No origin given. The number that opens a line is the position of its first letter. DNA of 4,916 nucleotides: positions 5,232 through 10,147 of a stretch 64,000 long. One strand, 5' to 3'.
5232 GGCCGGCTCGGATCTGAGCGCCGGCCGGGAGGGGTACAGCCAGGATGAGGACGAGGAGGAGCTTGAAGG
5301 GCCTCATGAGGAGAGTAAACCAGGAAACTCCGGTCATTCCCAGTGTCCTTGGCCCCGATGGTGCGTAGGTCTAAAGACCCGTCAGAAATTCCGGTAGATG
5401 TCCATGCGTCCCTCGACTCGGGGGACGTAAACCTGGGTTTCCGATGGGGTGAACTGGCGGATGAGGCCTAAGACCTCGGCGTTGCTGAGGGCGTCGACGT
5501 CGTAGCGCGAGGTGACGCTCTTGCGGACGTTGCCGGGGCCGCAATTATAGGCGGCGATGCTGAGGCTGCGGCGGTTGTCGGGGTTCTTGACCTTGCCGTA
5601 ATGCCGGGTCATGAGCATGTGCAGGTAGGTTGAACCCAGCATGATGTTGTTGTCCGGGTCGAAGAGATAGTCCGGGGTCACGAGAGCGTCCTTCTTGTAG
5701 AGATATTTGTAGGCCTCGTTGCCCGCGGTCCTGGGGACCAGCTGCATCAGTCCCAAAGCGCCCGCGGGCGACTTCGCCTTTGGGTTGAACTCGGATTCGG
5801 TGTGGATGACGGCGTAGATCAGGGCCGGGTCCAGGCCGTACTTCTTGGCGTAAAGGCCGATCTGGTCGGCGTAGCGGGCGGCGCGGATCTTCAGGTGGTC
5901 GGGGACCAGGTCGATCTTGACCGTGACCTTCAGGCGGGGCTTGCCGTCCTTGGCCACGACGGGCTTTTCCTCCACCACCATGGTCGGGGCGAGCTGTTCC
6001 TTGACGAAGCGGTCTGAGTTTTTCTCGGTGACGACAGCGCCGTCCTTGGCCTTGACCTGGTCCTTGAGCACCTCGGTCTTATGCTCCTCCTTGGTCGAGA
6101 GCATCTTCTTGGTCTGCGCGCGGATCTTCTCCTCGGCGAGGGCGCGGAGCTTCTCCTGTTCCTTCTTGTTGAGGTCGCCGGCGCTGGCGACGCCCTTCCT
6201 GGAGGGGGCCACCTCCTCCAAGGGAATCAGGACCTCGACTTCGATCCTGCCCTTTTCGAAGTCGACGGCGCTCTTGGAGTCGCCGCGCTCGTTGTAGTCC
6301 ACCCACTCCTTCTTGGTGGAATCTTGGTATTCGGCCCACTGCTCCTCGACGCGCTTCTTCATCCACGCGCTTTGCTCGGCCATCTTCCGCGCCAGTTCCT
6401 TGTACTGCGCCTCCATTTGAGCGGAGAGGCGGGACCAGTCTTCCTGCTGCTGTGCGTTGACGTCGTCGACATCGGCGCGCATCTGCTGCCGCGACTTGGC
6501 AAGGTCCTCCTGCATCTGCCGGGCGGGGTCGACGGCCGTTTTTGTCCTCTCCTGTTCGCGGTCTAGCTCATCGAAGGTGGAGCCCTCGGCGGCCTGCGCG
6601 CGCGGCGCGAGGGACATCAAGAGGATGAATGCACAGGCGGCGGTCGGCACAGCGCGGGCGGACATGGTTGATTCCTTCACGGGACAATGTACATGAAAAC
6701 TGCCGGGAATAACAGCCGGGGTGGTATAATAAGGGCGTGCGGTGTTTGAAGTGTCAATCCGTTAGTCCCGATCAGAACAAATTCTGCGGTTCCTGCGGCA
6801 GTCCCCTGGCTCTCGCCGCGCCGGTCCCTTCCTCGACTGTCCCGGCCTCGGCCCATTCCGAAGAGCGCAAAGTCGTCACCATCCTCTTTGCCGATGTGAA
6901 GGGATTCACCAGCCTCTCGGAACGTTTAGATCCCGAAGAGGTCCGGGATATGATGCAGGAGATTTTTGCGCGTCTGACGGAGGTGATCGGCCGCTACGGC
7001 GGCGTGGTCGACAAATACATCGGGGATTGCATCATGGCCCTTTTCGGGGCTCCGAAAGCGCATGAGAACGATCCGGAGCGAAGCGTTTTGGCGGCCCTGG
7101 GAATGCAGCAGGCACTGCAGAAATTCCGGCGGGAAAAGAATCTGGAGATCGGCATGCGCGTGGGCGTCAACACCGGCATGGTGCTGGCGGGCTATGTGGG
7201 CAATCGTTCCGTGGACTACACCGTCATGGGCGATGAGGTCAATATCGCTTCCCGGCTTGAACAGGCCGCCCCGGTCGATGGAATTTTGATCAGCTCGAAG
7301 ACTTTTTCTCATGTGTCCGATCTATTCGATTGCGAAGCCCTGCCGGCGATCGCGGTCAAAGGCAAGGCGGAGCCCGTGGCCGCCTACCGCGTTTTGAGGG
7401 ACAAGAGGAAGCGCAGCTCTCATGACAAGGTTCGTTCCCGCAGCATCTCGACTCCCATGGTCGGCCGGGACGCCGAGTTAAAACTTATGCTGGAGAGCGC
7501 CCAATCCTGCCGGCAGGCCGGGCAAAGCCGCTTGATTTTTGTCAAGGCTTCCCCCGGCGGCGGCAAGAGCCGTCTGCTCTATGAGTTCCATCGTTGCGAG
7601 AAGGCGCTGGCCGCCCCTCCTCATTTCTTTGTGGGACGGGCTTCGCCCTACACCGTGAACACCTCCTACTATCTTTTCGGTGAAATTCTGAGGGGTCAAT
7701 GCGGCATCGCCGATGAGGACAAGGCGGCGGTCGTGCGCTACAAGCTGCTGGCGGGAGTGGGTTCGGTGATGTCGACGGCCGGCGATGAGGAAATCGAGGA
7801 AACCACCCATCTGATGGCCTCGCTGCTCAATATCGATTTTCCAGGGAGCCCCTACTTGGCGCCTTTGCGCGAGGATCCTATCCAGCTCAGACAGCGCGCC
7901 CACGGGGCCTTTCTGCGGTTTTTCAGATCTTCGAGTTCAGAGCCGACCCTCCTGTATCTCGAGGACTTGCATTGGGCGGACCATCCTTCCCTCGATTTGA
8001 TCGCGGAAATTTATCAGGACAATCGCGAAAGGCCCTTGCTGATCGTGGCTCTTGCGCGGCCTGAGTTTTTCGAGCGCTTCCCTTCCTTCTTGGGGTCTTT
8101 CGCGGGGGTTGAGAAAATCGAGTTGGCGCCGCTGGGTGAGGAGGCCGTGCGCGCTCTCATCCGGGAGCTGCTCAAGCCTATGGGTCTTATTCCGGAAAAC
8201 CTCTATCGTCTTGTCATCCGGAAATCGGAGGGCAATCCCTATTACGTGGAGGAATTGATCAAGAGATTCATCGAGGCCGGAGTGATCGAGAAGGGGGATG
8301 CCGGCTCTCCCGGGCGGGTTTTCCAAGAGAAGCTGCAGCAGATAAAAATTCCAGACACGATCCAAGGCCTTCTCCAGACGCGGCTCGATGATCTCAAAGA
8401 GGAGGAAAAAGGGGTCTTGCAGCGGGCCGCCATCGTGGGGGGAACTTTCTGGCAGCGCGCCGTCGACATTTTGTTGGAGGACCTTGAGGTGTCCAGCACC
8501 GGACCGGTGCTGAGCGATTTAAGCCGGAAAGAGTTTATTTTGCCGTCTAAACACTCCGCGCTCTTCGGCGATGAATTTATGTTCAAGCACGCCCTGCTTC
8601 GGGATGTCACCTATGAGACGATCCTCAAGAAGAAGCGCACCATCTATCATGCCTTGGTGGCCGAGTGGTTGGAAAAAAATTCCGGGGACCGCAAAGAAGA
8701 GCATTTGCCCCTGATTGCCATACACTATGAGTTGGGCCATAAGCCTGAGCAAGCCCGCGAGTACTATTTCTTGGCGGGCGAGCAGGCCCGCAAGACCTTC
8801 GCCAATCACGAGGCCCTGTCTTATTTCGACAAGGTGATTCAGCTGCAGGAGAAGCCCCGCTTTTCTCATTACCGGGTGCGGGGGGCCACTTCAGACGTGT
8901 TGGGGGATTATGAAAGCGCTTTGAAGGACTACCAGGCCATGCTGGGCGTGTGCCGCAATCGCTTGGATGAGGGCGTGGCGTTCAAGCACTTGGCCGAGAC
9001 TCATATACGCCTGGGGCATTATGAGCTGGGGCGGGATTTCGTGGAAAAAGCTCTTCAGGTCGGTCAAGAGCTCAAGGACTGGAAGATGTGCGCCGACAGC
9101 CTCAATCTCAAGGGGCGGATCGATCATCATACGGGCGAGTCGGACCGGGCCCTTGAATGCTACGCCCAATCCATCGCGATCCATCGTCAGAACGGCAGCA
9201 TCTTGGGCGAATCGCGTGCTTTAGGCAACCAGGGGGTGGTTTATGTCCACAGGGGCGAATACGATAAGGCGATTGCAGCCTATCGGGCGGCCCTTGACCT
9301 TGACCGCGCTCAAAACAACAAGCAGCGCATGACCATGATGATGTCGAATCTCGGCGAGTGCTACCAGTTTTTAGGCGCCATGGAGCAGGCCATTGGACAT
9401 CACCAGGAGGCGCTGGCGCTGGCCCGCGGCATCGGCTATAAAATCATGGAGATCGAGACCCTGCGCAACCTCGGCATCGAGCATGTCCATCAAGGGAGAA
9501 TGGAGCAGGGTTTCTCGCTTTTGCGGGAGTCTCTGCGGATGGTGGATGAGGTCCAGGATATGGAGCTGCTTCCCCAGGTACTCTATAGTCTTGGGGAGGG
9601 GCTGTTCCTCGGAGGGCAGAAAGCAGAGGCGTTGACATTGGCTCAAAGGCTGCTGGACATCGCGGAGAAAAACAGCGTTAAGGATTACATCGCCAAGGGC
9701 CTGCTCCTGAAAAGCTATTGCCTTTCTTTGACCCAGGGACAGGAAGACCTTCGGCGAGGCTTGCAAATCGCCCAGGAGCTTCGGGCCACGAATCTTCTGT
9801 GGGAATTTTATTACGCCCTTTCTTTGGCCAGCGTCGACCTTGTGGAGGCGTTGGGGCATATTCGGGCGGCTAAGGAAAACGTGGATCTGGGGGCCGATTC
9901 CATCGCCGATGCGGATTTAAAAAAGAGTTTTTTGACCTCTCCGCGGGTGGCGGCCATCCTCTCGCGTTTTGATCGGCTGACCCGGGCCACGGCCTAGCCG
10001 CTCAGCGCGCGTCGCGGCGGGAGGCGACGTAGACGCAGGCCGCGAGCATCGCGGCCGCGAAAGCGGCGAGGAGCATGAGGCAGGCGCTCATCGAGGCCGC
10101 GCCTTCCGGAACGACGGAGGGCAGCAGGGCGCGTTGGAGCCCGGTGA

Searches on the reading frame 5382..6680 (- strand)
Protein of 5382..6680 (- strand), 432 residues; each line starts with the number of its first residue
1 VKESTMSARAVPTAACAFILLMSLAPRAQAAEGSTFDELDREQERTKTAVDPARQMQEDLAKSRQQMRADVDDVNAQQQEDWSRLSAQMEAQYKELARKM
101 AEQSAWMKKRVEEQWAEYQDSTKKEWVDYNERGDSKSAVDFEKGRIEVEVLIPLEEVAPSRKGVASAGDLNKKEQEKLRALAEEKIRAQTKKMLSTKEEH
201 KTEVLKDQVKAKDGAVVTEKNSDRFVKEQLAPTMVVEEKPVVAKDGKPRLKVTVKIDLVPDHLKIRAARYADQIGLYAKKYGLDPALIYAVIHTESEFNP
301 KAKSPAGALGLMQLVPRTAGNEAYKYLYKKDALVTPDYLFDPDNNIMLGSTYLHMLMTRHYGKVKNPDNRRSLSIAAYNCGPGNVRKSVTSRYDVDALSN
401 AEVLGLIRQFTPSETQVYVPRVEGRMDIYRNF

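Call 67: search_protein_families(library=pfam, proteins=[window:5382-6680:-], max_evalue=0.00001)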
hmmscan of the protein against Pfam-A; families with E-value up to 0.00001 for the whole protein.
window:5382-6680:- (432 aa): 2 families
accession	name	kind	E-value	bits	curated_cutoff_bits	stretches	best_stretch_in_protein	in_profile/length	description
PF01464.25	SLT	-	2.7e-30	104.8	21.3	1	277-395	6-111/117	Transglycosylase SLT domain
PF11873.13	Mltc_N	-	6e-06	26.6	22.6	0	106-194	14-103/161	Membrane-bound lytic murein transglycosylase C, N-terminal domain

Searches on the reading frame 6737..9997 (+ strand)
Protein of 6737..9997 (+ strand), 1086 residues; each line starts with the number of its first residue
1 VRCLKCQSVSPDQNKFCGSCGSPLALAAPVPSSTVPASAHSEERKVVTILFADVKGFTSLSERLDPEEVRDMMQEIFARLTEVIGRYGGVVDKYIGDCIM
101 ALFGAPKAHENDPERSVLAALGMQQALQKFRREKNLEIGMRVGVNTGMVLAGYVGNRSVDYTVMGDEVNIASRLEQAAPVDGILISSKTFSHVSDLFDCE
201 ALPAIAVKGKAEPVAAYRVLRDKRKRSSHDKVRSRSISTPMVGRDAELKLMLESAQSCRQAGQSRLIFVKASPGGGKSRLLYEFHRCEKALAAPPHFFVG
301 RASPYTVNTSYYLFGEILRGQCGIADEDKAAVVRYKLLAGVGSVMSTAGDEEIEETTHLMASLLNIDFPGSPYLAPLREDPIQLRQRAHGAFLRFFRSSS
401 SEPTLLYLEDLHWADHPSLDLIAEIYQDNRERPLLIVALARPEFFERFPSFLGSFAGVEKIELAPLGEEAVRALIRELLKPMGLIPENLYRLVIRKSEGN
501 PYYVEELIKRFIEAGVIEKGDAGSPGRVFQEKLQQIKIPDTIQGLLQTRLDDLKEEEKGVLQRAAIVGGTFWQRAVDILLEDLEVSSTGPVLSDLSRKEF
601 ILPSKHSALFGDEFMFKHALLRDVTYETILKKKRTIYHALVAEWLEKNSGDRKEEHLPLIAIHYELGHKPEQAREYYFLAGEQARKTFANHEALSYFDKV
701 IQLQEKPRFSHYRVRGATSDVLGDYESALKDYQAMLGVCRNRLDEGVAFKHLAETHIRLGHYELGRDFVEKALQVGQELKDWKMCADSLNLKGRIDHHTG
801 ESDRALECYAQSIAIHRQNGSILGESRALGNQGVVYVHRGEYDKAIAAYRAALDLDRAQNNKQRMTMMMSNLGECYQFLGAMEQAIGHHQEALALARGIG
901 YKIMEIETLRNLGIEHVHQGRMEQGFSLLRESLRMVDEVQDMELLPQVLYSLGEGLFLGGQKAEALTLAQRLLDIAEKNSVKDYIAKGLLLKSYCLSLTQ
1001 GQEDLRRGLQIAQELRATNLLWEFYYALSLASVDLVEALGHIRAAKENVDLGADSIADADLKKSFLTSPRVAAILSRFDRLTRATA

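Call 67: search_protein_families(library=pfam, proteins=[window:6737-9997:+], max_evalue=0.00001)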
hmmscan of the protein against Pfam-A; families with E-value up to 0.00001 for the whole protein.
window:6737-9997:+ (1086 aa): 11 families
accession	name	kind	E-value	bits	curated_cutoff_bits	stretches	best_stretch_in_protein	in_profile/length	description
PF00211.25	Guanylate_cyc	-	3.8e-35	121.6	21.9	1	42-212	4-175/183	Adenylate and Guanylate cyclase catalytic domain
PF13424.12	TPR_12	-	3.2e-29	101.4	30.1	3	827-897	4-76/77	Tetratricopeptide repeat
PF07719.23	TPR_2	-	6.7e-21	73.1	27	0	827-856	2-31/34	Tetratricopeptide repeat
PF00515.34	TPR_1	-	3e-19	68.4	27.8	1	827-856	2-31/34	Tetratricopeptide repeat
PF13191.12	AAA_16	-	2e-15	58.1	32.6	1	241-437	2-167/167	AAA ATPase domain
PF13176.12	TPR_7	-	2.2e-13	49.5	27.9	0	828-861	1-34/36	Tetratricopeptide repeat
PF13181.12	TPR_8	-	1.8e-12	46.8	25.7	0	827-858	2-33/34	Tetratricopeptide repeat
PF13374.12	TPR_10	-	8.1e-10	38.8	27.5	0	786-818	2-34/42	Tetratricopeptide repeat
PF17874.7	TPR_MalT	-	2.7e-08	33.9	45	1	828-898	42-112/336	MalT-like TPR region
PF13432.12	TPR_16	-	1.3e-07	32.3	32.7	0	800-857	11-62/65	Tetratricopeptide repeat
PF13414.12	TPR_11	-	1.2e-06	28.6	26.8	0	835-857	3-25/42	TPR repeat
